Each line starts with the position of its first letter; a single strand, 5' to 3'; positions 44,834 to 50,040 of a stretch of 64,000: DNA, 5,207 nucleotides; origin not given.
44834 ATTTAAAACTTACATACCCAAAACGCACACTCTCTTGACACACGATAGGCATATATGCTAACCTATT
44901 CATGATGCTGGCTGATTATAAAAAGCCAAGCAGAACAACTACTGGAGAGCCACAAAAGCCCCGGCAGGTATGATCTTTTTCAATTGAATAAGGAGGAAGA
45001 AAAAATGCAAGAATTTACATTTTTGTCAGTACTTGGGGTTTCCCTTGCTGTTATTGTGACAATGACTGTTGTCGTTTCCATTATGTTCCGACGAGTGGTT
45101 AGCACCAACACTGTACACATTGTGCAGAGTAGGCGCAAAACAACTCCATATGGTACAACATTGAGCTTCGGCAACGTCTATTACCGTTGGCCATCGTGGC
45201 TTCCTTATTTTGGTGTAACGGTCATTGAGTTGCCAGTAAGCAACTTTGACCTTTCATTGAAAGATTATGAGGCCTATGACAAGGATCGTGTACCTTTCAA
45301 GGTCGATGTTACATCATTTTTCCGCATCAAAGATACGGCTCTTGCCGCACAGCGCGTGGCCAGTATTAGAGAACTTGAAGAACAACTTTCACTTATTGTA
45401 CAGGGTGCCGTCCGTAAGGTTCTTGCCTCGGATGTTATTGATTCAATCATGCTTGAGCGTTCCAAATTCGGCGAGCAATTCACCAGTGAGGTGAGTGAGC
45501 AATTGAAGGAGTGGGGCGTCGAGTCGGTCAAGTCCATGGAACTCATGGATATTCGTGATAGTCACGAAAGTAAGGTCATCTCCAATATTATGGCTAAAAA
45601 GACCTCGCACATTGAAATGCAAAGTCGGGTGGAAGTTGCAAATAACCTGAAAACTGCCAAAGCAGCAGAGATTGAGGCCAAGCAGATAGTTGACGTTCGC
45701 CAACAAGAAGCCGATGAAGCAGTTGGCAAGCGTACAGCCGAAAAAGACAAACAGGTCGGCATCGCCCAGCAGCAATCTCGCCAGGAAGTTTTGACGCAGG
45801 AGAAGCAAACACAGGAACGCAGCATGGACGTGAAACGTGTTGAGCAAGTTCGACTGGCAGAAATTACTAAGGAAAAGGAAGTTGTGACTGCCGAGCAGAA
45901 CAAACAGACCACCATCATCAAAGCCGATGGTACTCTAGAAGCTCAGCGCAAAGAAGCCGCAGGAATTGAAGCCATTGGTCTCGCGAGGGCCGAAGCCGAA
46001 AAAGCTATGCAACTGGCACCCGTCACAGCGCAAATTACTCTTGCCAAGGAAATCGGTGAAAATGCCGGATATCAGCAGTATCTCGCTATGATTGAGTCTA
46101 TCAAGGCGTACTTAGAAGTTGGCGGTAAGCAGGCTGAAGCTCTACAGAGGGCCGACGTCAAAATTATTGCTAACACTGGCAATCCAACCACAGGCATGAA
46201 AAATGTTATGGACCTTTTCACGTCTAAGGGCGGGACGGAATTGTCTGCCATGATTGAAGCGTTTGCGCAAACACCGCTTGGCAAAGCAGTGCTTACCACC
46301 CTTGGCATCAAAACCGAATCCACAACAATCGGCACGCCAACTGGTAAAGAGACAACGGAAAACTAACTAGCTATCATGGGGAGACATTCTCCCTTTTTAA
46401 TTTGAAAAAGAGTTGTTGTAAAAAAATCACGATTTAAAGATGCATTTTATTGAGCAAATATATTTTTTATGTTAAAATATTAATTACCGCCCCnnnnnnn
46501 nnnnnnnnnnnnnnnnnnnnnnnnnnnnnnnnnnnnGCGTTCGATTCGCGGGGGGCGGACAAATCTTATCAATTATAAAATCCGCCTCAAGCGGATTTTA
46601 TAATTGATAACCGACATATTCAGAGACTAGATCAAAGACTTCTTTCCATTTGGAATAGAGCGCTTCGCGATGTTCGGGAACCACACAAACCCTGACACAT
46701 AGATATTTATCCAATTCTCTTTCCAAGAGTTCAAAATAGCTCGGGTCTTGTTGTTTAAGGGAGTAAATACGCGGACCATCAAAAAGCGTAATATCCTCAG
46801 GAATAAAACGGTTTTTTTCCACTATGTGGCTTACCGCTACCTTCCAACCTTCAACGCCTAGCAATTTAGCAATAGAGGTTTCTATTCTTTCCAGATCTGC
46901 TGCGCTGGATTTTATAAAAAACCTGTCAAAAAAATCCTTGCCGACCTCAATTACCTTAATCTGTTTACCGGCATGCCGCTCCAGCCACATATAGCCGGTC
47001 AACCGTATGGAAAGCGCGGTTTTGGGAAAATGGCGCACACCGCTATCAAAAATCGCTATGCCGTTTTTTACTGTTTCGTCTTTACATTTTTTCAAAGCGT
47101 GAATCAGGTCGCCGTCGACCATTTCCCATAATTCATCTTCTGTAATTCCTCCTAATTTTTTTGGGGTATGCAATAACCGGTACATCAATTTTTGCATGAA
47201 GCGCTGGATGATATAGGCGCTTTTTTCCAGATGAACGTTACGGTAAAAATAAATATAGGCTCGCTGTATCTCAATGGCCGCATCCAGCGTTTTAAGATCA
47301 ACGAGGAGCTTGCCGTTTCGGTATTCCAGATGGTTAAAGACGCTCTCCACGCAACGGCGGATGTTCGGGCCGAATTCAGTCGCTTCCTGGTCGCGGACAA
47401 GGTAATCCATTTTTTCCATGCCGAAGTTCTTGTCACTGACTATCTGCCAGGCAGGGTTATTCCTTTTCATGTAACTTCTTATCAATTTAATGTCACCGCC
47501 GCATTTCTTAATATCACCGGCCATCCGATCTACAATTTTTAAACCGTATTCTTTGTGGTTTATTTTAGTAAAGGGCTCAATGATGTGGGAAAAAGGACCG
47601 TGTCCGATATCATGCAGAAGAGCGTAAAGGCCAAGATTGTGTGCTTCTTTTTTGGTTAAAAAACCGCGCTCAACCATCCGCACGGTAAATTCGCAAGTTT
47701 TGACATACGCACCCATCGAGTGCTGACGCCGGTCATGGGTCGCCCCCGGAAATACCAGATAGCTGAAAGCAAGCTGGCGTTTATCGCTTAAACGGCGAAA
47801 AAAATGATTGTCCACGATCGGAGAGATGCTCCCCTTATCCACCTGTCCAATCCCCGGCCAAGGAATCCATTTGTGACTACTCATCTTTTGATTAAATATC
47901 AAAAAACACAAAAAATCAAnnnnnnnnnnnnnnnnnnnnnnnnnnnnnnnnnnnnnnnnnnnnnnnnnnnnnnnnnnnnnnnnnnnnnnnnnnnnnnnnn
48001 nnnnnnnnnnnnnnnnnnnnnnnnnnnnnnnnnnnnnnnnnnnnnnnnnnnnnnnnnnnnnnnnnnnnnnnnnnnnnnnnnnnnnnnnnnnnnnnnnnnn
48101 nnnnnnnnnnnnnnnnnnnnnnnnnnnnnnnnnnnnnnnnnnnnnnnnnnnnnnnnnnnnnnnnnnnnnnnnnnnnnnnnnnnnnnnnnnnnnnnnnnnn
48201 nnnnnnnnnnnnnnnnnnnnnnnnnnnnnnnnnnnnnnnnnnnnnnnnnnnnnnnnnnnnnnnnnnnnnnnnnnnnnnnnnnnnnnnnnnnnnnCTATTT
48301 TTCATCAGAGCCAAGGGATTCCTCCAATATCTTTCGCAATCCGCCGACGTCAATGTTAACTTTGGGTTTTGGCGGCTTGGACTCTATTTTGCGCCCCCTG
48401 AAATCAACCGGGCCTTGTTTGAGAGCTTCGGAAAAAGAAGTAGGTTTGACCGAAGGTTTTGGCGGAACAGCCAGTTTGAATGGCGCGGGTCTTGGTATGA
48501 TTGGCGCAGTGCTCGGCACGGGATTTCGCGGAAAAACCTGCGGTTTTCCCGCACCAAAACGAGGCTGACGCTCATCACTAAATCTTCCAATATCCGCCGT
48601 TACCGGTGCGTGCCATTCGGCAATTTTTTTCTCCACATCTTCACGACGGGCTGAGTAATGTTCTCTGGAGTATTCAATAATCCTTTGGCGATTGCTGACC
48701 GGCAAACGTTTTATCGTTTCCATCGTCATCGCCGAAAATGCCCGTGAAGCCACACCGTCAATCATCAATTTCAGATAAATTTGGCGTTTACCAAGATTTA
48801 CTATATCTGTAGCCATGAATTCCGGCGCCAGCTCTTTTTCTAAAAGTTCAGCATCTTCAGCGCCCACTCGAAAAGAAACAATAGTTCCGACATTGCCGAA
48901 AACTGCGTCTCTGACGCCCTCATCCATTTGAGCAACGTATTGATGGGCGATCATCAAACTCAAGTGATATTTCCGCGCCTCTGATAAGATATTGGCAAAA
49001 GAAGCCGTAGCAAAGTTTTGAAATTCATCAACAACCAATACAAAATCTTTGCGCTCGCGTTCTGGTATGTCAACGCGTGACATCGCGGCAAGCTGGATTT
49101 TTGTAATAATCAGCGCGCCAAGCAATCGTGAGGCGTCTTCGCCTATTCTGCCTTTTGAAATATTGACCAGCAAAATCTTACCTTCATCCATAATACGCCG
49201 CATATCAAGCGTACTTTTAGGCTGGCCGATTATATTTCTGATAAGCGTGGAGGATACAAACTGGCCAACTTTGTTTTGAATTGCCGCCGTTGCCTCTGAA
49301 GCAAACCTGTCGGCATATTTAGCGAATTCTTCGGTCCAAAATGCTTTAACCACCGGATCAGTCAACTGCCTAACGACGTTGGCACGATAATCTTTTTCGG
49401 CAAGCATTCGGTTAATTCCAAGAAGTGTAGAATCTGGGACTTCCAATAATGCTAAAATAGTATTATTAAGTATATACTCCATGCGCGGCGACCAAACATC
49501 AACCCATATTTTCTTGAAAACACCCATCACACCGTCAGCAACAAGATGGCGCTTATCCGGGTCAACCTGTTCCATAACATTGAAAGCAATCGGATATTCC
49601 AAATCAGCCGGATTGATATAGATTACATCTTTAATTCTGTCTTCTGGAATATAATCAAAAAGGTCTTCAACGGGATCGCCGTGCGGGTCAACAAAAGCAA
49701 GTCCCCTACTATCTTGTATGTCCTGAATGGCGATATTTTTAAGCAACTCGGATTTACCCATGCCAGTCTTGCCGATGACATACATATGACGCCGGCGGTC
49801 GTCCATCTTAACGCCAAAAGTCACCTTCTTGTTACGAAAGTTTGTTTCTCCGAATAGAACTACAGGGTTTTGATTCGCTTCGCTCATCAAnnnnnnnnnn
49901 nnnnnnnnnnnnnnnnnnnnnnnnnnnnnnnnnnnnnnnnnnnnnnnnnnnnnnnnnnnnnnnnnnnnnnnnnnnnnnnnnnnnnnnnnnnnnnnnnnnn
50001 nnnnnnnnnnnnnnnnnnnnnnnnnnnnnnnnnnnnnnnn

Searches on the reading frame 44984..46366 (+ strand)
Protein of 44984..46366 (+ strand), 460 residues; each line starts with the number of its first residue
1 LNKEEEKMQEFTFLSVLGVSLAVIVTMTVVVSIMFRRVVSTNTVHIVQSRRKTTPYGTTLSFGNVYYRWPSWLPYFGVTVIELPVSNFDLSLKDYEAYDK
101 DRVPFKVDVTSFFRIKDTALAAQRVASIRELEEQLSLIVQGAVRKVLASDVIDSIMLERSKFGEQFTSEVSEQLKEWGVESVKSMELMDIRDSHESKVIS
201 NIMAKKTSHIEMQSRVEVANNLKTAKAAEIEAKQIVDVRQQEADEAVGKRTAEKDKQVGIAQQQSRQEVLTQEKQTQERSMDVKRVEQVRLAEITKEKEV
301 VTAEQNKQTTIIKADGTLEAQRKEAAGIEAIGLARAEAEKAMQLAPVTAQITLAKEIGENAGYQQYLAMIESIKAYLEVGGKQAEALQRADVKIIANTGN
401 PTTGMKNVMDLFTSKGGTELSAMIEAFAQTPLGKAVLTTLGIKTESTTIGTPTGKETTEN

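Call 55: search_protein_families(library=pfam, proteins=[window:44984-46366:+], max_evalue=0.001)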
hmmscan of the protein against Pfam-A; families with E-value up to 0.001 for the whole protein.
window:44984-46366:+ (460 aa): 1 family
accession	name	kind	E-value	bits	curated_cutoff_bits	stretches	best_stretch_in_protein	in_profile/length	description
PF01145.31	Band_7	-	1e-16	62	23.6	1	65-220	25-173/176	SPFH domain / Band 7 family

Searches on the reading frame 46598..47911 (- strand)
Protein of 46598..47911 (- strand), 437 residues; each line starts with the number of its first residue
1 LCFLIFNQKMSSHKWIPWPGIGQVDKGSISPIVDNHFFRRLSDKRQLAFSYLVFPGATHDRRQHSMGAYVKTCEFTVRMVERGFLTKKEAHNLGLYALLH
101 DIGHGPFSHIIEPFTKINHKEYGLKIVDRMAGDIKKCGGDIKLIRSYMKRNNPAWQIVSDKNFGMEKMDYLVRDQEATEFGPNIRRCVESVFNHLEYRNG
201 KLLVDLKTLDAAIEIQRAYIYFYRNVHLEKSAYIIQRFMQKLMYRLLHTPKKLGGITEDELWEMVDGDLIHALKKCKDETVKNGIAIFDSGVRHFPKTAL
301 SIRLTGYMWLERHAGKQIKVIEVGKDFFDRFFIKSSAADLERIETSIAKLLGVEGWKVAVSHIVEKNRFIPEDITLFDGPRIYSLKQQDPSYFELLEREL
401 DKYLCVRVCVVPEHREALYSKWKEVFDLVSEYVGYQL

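Call 55: search_protein_families(library=pfam, proteins=[window:46598-47911:-], max_evalue=0.001)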
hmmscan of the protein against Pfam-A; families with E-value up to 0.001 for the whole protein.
window:46598-47911:- (437 aa): 1 family
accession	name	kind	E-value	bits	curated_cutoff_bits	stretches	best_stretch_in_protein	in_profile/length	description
PF01966.28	HD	-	7.2e-07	29.9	22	1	88-144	22-78/116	HD domain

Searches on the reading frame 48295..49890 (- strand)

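Call 55: search_protein_families(library=pfam, proteins=[window:48295-49890:-], max_evalue=0.001)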
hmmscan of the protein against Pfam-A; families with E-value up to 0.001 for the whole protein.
window:48295-49890:- (531 aa): 5 families
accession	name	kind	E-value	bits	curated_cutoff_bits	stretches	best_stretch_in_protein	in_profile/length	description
PF10412.15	TrwB_AAD_bind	-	9e-08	31.8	20.5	1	30-324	12-288/387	Type IV secretion-system coupling protein DNA-binding domain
PF12696.13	TraG-D_C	-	5.1e-06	26.9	22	1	284-344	3-66/126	TraM recognition site of TraD and TraG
PF13401.12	AAA_22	-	2.9e-05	24.8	27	0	32-77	4-50/130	AAA domain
PF01935.23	DUF87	-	3.7e-05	24.4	23.2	1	21-246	10-203/220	Helicase HerA, central domain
PF25199.1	nSTAND_NTPase5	-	0.00093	19.5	34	0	30-114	38-124/145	Novel STAND NTPase 5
